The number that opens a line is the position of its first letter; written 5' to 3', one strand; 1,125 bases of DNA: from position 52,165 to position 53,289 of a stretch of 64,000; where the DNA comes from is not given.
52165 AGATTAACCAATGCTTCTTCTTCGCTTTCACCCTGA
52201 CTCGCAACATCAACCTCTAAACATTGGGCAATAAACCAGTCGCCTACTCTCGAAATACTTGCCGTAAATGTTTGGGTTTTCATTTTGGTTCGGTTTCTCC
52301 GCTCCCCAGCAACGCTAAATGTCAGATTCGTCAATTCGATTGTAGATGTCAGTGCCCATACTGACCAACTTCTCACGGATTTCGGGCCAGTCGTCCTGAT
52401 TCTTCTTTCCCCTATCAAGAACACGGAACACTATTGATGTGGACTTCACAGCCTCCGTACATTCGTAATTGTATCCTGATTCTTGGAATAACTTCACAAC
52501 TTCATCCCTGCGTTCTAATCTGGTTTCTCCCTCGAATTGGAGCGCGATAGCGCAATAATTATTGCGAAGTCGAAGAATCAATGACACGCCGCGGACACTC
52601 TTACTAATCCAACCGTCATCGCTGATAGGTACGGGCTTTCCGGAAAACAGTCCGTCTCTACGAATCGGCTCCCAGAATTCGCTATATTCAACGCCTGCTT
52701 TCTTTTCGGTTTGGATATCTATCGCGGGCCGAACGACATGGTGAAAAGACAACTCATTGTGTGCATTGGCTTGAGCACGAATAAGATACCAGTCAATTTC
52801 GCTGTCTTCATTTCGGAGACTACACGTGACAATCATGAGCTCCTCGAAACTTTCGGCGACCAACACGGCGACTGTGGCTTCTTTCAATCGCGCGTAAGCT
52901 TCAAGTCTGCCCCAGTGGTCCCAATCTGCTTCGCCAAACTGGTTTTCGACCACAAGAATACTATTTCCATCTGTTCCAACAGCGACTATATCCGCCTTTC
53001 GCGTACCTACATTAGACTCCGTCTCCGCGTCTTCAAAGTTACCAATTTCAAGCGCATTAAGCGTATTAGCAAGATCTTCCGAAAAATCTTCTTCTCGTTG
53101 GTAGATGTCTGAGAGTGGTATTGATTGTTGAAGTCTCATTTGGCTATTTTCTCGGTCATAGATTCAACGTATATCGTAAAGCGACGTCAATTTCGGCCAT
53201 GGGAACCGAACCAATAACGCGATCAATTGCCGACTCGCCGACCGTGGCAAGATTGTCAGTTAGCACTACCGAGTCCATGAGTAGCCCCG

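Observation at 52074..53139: A PD-(D/E)xK/DUF4268-type protein sits in the HicA position upstream of a HicB antitoxin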

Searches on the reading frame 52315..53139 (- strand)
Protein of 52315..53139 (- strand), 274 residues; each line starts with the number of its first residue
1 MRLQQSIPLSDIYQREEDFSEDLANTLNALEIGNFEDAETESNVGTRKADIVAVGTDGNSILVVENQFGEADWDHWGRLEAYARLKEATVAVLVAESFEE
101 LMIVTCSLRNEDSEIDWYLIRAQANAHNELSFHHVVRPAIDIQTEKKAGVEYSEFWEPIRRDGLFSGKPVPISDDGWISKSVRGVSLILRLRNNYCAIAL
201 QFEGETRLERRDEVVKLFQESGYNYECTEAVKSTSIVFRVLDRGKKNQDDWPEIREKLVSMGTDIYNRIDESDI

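Call 3: search_protein_families(library=pfam, proteins=[window:52315-53139:-], max_evalue=0.1)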
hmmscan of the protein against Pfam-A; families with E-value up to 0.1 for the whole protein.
window:52315-53139:- (274 aa): 0 families

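Call 4: search_protein_families(library=ncbifam, proteins=[window:52315-53139:-], max_evalue=0.1)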
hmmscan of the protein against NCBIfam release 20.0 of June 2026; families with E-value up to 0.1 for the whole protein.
window:52315-53139:- (274 aa): 0 families

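Call 5: search_protein_families(library=pfam, proteins=[window:52315-53139:-], max_evalue=10)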
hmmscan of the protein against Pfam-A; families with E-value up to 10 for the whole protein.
window:52315-53139:- (274 aa): 0 families

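Call 6: search_protein_families(library=padloc, proteins=[window:52315-53139:-], max_evalue=1)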
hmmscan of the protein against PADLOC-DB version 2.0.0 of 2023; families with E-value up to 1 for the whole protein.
window:52315-53139:- (274 aa): 3 families
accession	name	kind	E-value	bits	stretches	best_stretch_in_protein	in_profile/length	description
PDLC04914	PDC-S11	-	4.2e-20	70.2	1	5-262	9-297/314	-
PDLC04911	PDC-S11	-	2.5e-16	57.9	1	6-124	10-136/318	-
PDLC04912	PDC-S11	-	6.4e-15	53.1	1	7-121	11-133/313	-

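Call 7: search_solved_structures(query=window:52315-53139:-, max_evalue=10)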
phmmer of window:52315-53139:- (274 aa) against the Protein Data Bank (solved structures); distinct sequences matched with E-value up to 10: 2.
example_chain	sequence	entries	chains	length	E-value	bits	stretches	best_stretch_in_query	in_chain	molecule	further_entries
5xjt_B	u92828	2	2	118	0.8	12.3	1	153-195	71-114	Small nuclear ribonucleoprotein Sm D2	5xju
1b34_B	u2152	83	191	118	0.84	12.3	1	153-195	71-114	PROTEIN (SMALL NUCLEAR RIBONUCLEOPROTEIN SM D2) | Small nuclear ribonucleoprotein Sm D2 | SmD2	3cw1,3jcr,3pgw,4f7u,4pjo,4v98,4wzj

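Call 9: find_homologous_proteins(query=window:52315-53139:-)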
Query window:52315-53139:- (274 aa): 669 proteins with E <= 0.001 among 1509 candidates; the best 120 are listed.
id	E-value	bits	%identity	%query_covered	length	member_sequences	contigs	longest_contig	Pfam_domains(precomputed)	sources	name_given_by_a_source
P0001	4.8e-173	592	96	100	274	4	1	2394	-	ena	-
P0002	3.3e-158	543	88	100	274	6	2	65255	-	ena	-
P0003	1.1e-147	509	83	100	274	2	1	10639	-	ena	-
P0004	8.1e-142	489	80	100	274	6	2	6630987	-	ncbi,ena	-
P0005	2.5e-139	481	79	100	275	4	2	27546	-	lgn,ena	-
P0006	2.7e-139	481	80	100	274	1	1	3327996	-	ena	-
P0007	4.0e-139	481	78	100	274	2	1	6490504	-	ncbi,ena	-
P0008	4.3e-131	454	75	100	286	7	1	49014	-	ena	-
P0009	9.4e-131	453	74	100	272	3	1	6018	-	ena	-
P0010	1.8e-129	449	74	100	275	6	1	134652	-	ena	-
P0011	9.0e-129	447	75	100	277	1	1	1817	-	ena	-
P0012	5.9e-128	444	73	100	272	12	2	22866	-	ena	-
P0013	1.0e-127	443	80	90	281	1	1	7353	-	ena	-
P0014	1.3e-127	443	74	100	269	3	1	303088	-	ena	-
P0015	3.9e-127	441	74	100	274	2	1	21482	-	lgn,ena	-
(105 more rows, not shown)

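Call 11: find_related_loci(query=window:52315-53139:-, collection=genome_contigs, flank=4000)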
Query window:52315-53139:- (274 aa) in genome_contigs; peptide patterns used: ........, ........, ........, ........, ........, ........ (x = any residue, [..] = any of these).
63 stretches matched a pattern; 16 encode a relative of the query (tblastn E <= 1e-3); 16 distinct loci.
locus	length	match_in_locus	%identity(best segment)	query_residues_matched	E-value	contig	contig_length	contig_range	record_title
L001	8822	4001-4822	100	1-274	0e+0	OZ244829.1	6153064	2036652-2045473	MAG: Candidatus Poribacteria bacterium isolate f10cb695-1b13-44a5-8b8c-8d396a4a49c1 genome assembly, chromosome: 1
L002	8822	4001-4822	80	1-274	6e-149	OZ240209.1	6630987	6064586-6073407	MAG: Candidatus Poribacteria bacterium isolate 386b7814-a0df-4328-ba8d-cea90b69f229 genome assembly, chromosome: 1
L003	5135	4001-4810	71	1-273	2e-132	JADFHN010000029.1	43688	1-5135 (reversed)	MAG: Bacteroidetes bacterium isolate B34T3L8 B34T3L8_NODE172, whole genome shotgun sequence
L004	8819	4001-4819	70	1-274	7e-131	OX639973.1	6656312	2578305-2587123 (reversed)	MAG: uncultured Poribacteria bacterium isolate a51c2dcd-0bc8-4832-ac43-f95c9d639ad7 genome assembly, chromosome: 1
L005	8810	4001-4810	69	1-273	2e-130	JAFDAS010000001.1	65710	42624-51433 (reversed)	MAG: Deltaproteobacteria bacterium isolate AB_3033_Bin_88 AB_3033_Bin_88_scaffold_302, whole genome shotgun sequence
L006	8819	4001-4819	69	1-273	3e-126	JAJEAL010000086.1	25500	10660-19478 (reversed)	MAG: Candidatus Poribacteria bacterium isolate jk18x7bins.5 k141_2198346, whole genome shotgun sequence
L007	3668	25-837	66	1-274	1e-128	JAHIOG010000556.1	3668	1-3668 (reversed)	MAG: bacterium isolate KR13_S3.mb.119 KR13_S3.mb.119_k141_517311, whole genome shotgun sequence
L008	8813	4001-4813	68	1-274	1e-124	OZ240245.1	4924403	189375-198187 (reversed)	MAG: Candidatus Poribacteria bacterium isolate dca23892-4e13-4299-a543-0851fd76b4fe genome assembly, chromosome: 1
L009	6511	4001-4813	65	1-274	1e-123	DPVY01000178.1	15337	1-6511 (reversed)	MAG TPA_asm: Candidatus Neomarinimicrobiota bacterium isolate UBA9312 contig_5979, whole genome shotgun sequence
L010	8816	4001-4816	63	1-274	1e-120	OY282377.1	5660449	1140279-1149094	MAG: uncultured Latescibacteria bacterium genome assembly, chromosome: 1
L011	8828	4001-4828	66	1-274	5e-120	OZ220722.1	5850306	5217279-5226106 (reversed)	MAG: Candidatus Poribacteria bacterium isolate 09e4b887-e8cc-4912-b364-6afc626817b5 genome assembly, chromosome: 1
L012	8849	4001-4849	65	1-274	4e-119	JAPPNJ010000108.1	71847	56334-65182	MAG: Candidatus Poribacteria bacterium isolate RHO3_bin_69 NODE_862_length_71847_cov_16.782706, whole genome shotgun seq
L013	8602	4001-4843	62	1-274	4e-114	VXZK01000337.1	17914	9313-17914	MAG: Candidatus Poribacteria bacterium isolate SB0670_bin_33 NODE_1469_length_17914_cov_19.309032, whole genome shotgun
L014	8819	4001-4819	62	1-274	5e-113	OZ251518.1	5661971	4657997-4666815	MAG: Candidatus Poribacteria bacterium isolate 51d61e84-101f-473b-a9d4-7d02d52c7b93 genome assembly, chromosome: 1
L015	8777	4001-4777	62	1-274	3e-111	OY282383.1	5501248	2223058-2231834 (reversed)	MAG: uncultured Poribacteria bacterium isolate 7c199f84-8048-4b63-b208-6e17c6421a0a genome assembly, chromosome: 1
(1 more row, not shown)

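Call 24: predict_structure(alignment_id=A1)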
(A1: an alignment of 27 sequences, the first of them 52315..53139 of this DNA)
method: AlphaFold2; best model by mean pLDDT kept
length: 274 residues; sequences in the alignment: 27
mean_pLDDT: 85.2   pTM: 0.51
mean pLDDT of the five models: 85.2, 81.2, 80.4, 79.2, 74.0
residues with pLDDT >= 90: 118; 70-90: 129; 50-70: 15; < 50: 12
segments of 3 or more residues with pLDDT < 50: 1-3, 140-148
pLDDT, mean of each block of 10 residues (from residue 1): 70 89 88 86 68 85 92 88 89 92 78 85 88 80 46 86 77 86 90 95 89 90 88 90 94 96 94 81
secondary structure, 60 per line:
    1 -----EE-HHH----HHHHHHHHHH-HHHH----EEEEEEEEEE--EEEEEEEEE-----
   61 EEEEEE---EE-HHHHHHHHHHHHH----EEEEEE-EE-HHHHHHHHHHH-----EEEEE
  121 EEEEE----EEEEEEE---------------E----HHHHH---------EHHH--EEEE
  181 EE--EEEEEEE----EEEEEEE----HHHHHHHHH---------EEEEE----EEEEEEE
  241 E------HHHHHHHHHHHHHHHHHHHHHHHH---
elements in order: H16-25 H27-30 E35-44 E47-55 E61-66 H73-85 E90-95 H100-110 E116-125 E130-136 H157-161 E177-182 E185-191 E196-202 H207-215 E225-229 E234-241 H248-271

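Call 26: search_protein_representatives(protein=window:52315-53139:-)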
Query: 274 residues. Proteins with E-value up to 0.001 (for the whole library): 407; up to 1e-10: 84; up to 1e-30: 41. The best 150 are listed.
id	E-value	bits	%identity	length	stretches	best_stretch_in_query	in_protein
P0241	3.2e-103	361.2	62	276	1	1-273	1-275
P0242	5.2e-82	291.6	69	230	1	1-220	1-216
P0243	2.1e-77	276.5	52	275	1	4-273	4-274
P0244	1.7e-75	270.3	80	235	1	1-160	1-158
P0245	3.5e-74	266.0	68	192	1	63-238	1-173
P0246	1.1e-72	261.0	54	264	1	1-270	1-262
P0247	6.3e-71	255.3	58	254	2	1-159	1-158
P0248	7.5e-71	255.0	51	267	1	5-273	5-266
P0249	1.3e-69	251.0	52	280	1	1-274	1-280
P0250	1.5e-68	247.5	49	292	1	1-270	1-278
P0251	4.2e-68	246.0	81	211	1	1-147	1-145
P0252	5.6e-58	212.8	46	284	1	9-269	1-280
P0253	1.7e-48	181.7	56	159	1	128-274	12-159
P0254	9.8e-48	179.3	60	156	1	6-149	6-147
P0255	7.3e-46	173.1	64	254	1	139-274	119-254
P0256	1.7e-43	165.4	40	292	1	1-271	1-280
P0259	5.4e-40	153.9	58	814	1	143-272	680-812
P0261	1.1e-38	149.6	55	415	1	149-274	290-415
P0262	1.4e-37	146.0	53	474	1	124-269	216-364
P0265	8.8e-37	143.4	46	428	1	81-269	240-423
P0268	1.9e-36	142.3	52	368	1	149-274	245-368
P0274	7.0e-35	137.1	49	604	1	127-274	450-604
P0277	2.6e-33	132.0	49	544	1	122-274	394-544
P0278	2.9e-33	131.8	52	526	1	145-272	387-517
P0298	1.7e-22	96.5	44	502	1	149-274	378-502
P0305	2.2e-19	86.3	40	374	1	141-274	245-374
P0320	1.2e-11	60.9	31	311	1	6-258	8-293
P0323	5.4e-11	58.8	30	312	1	13-261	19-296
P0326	2.0e-10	56.9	33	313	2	6-124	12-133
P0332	7.0e-10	55.2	35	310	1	5-125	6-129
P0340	1.7e-09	53.9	28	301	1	6-259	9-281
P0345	4.5e-09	52.5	31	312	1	7-148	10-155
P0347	7.9e-09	51.7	31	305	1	4-261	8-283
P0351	1.8e-08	50.5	30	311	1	6-259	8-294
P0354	2.6e-08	50.0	28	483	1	5-261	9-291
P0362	1.2e-07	47.8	28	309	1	6-260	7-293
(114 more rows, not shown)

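Call 28: search_protein_families(library=pfam, proteins=[P0320, P0323, P0340, P0347, P0351, P0362, P0326, P0332, P0354, P0345], max_evalue=0.01)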
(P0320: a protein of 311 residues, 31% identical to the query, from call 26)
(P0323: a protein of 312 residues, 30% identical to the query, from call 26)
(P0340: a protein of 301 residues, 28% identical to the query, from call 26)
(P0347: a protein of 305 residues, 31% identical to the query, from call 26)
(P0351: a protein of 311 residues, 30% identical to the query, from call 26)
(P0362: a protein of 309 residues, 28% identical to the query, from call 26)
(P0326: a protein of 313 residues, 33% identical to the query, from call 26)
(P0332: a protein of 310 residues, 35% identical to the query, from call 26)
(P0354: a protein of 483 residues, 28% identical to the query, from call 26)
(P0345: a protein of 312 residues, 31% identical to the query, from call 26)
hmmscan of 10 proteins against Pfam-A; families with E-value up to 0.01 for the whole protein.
P0320 (311 aa): 1 family
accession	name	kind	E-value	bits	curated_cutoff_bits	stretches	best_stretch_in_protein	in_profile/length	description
PF14088.11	DUF4268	-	2.3e-22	80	27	1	165-306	1-138/140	Domain of unknown function (DUF4268)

P0323 (312 aa): 1 family
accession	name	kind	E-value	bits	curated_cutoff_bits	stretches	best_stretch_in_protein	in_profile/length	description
PF14088.11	DUF4268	-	4.9e-23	82.1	27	1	173-306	4-138/140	Domain of unknown function (DUF4268)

P0340 (301 aa): 1 family
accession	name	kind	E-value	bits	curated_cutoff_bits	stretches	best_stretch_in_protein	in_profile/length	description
PF14088.11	DUF4268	-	4.6e-27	95.2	27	1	159-293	3-138/140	Domain of unknown function (DUF4268)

P0347 (305 aa): 1 family
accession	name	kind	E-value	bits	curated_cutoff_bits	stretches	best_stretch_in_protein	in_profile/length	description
PF14088.11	DUF4268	-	2.8e-21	76.4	27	1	169-294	4-139/140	Domain of unknown function (DUF4268)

P0351 (311 aa): 1 family
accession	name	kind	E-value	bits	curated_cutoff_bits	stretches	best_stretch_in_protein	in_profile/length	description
PF14088.11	DUF4268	-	1.6e-23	83.7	27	1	167-307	2-139/140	Domain of unknown function (DUF4268)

P0362 (309 aa): 1 family
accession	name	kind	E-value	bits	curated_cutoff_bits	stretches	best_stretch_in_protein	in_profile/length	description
PF14088.11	DUF4268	-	2.1e-19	70.3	27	1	167-304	2-138/140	Domain of unknown function (DUF4268)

P0326 (313 aa): 1 family
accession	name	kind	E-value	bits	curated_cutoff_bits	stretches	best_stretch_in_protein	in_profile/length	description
PF14088.11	DUF4268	-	2.1e-16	60.6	27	1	173-307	3-139/140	Domain of unknown function (DUF4268)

P0332 (310 aa): 2 families
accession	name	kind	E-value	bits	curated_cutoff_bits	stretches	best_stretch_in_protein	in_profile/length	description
PF14088.11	DUF4268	-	0.00066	20.2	27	1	166-218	1-55/140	Domain of unknown function (DUF4268)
PF10878.14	DUF2672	-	0.0025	18.2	27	1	214-243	3-32/53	Protein of unknown function (DUF2672)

P0354 (483 aa): 2 families
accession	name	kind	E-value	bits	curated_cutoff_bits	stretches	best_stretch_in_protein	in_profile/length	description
PF14088.11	DUF4268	-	8.6e-12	45.7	27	1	173-303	1-140/140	Domain of unknown function (DUF4268)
PF09738.14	LRRFIP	-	0.0012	18.7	28.2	1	283-346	140-202/300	LRRFIP family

P0345 (312 aa): 0 families

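Call 29: search_protein_families(library=pfam, proteins=[P0259, P0261, P0262, P0265, P0268, P0274, P0277, P0278, P0298, P0305], max_evalue=0.01)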
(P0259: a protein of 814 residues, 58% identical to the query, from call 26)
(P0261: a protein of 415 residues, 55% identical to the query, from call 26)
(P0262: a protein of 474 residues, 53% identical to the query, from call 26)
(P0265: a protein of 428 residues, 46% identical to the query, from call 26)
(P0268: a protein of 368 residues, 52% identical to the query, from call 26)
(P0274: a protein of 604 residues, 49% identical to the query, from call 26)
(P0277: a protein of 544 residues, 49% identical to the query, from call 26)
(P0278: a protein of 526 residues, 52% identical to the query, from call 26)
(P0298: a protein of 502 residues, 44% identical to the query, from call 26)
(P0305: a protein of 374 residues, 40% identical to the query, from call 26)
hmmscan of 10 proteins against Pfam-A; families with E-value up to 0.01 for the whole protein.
P0259 (814 aa): 2 families
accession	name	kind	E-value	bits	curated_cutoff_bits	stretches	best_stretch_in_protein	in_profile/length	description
PF19220.6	Rod_CreS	-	0.0002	21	100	1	185-333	23-171/359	Crescentin, rod domain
PF09728.14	Taxilin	-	0.0019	17.9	30.3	1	184-332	144-290/302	Myosin-like coiled-coil protein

P0261 (415 aa): 0 families

P0262 (474 aa): 6 families
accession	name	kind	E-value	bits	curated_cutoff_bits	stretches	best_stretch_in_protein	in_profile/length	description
PF17782.7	DprA_WH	-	1.5e-15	57.4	22.9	1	410-467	4-61/61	DprA winged helix domain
PF18731.6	HEPN_Swt1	-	8.3e-05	23.3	27.5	1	37-117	39-114/115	Swt1-like HEPN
PF06785.16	UPF0242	-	9.8e-05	22.9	33.5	1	123-216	74-152/194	Uncharacterised protein family (UPF0242) N-terminus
PF24164.1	TMP_N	-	0.00057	20.7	27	1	138-193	17-72/82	Tape measure protein N-terminal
PF06810.17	Phage_scaffold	-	0.00084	19.8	35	1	140-222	26-103/170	Phage capsid assembly scaffolding protein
PF11802.13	CENP-K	-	0.0048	16.9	27.2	1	121-225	67-171/263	Centromere-associated protein K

P0265 (428 aa): 1 family
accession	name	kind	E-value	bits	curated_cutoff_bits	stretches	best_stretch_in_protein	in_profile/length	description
PF02739.22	5_3_exonuc_N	-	3.1e-09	37.2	34.3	1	33-134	27-115/164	5'-3' exonuclease, N-terminal resolvase-like domain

P0268 (368 aa): 3 families
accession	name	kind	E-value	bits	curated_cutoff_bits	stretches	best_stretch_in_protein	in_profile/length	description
PF18755.6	RAMA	-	1e-12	48.4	35.2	1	91-163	35-99/107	Restriction Enzyme Adenine Methylase Associated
PF11149.13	DUF2924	-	3.5e-06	27.8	31.2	1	85-140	79-130/135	Protein of unknown function (DUF2924)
PF01978.25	TrmB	-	0.0019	18.4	25.6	1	186-226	16-57/68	Sugar-specific transcriptional regulator TrmB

P0274 (604 aa): 15 families
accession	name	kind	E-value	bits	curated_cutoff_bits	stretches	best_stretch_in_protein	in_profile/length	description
PF00515.34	TPR_1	-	2.7e-44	147.7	27.8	6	309-342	1-34/34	Tetratricopeptide repeat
PF07719.23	TPR_2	-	1.5e-32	109.5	27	4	309-342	1-34/34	Tetratricopeptide repeat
PF13181.12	TPR_8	-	2.2e-31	105.7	25.7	4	309-342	1-34/34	Tetratricopeptide repeat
PF13414.12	TPR_11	-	2.5e-30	104.3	26.8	4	282-320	1-39/42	TPR repeat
PF13371.12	TPR_9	-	9.1e-21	74.1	35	2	333-379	19-65/73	Tetratricopeptide repeat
PF13174.12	TPR_6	-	2.2e-19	69.1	26.3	1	412-443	1-32/33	Tetratricopeptide repeat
PF13424.12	TPR_12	-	2.6e-18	66.4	30.1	2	239-303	6-73/77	Tetratricopeptide repeat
PF13431.12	TPR_17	-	1.7e-17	62.6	24.4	1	332-363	2-33/34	Tetratricopeptide repeat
PF13432.12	TPR_16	-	3.8e-15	56.4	32.7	3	240-304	1-60/65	Tetratricopeptide repeat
PF13428.12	TPR_14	-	8.1e-13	48.1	23.5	0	412-454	2-42/44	Tetratricopeptide repeat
PF14559.12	TPR_19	-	1.7e-05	25.5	25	0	391-448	5-62/68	Tetratricopeptide repeat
PF25570.1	TPR_DENND3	-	0.00066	20.1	27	0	181-226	25-71/115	DENND3-like, TPR repeats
PF03704.23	BTAD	-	0.0031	18.3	22.1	0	169-227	67-128/146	Bacterial transcriptional activator domain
PF07721.20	TPR_4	-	0.0058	17.6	27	0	275-295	1-21/26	Tetratricopeptide repeat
PF12895.13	ANAPC3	-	0.0067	17.1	27.2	0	358-432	4-77/82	Anaphase-promoting complex, cyclosome, subunit 3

P0277 (544 aa): 21 families
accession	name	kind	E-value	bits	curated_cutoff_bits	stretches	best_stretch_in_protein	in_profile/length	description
PF00515.34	TPR_1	-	5.6e-44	146.7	27.8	5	268-301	1-34/34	Tetratricopeptide repeat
PF13414.12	TPR_11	-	3.2e-39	132.8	26.8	6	241-282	1-42/42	TPR repeat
PF07719.23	TPR_2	-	4.1e-37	123.6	27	5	268-301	1-34/34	Tetratricopeptide repeat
PF13181.12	TPR_8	-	2.1e-35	118.3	25.7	4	268-301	1-34/34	Tetratricopeptide repeat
PF13431.12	TPR_17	-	5.2e-24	82.9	24.4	1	257-288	2-33/34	Tetratricopeptide repeat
PF13371.12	TPR_9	-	1.2e-22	80.2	35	2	313-380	6-73/73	Tetratricopeptide repeat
PF13432.12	TPR_16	-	3.4e-22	79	32.7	4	198-263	2-60/65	Tetratricopeptide repeat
PF13424.12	TPR_12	-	2.5e-18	66.4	30.1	3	194-264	4-75/77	Tetratricopeptide repeat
PF13428.12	TPR_14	-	1.2e-14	53.8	23.5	0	337-374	2-39/44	Tetratricopeptide repeat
PF13174.12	TPR_6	-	6.6e-14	52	26.3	0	235-262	1-28/33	Tetratricopeptide repeat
PF14559.12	TPR_19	-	6e-08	33.3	25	1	246-307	3-63/68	Tetratricopeptide repeat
PF25570.1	TPR_DENND3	-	3.3e-06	27.5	27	0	209-259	24-72/115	DENND3-like, TPR repeats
PF23914.1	TPR_CcmH_CycH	-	7.2e-06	26.4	42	1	275-369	57-154/158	Cytochrome c-type biogenesis protein H TPR domain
PF13429.12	TPR_15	-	2.4e-05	24.4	26.2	0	336-372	146-182/280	Tetratricopeptide repeat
PF12569.14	NatA_aux_su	-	2.4e-05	23.9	33.3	1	234-301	198-259/515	N-terminal acetyltransferase A, auxiliary subunit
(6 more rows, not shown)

P0278 (526 aa): 2 families
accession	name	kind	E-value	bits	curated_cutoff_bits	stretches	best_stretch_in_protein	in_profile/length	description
PF10141.14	ssDNA-exonuc_C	-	1.5e-05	25.3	26.4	1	101-186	96-180/202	Single-strand DNA-specific exonuclease, C terminal domain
PF20883.3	Kbp-5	-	0.0081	16.7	31.1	1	305-380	29-103/124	KNL (Kinetochore null) Binding Protein 5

P0298 (502 aa): 1 family
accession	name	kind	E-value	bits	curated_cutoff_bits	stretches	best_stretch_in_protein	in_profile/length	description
PF04313.20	HSDR_N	-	2.4e-09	37.8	25.1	1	181-246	124-196/198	Type I restriction enzyme R protein N terminus (HSDR_N)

P0305 (374 aa): 1 family
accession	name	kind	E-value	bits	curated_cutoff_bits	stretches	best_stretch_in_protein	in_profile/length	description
PF04313.20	HSDR_N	-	1e-05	25.9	25.1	0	28-62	3-37/198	Type I restriction enzyme R protein N terminus (HSDR_N)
